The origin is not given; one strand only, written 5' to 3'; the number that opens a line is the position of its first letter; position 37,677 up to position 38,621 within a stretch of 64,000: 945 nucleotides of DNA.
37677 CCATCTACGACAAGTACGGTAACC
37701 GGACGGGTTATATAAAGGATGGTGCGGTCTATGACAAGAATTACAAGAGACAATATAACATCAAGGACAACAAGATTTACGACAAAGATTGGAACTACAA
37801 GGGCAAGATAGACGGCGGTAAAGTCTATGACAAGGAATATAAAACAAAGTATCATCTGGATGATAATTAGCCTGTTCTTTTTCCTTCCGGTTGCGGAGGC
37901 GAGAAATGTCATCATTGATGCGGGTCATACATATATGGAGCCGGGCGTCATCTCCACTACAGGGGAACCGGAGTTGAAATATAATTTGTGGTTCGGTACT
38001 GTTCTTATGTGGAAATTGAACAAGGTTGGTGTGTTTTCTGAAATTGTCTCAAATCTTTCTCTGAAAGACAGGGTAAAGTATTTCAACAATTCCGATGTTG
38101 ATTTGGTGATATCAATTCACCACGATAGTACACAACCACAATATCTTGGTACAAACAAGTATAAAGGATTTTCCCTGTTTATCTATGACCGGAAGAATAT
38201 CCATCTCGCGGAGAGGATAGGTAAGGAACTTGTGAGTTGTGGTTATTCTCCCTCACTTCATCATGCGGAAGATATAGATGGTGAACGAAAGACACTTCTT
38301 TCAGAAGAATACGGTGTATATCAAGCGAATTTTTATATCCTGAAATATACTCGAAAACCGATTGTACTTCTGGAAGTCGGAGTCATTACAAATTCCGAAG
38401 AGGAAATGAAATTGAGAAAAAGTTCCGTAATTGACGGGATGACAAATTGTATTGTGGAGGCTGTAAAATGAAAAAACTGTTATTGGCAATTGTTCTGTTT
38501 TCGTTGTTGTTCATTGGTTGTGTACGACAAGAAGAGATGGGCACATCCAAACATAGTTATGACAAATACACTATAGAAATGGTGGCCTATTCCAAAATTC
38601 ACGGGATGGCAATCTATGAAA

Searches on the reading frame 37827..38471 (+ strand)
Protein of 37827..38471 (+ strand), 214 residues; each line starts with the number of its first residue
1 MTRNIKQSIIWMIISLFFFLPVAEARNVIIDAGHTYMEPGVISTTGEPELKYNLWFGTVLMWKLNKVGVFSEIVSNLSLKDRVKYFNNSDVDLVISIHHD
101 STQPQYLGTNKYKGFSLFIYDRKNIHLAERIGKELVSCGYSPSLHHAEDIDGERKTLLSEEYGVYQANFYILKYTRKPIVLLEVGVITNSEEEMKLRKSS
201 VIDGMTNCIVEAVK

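Call 63: search_protein_families(library=pfam, proteins=[window:37827-38471:+], max_evalue=0.001)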
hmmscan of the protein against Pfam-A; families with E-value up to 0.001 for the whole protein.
window:37827-38471:+ (214 aa): 1 family
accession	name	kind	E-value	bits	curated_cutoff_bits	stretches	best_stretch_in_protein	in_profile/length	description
PF01520.23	Amidase_3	-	1.9e-25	90.3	27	1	28-213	1-172/174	N-acetylmuramoyl-L-alanine amidase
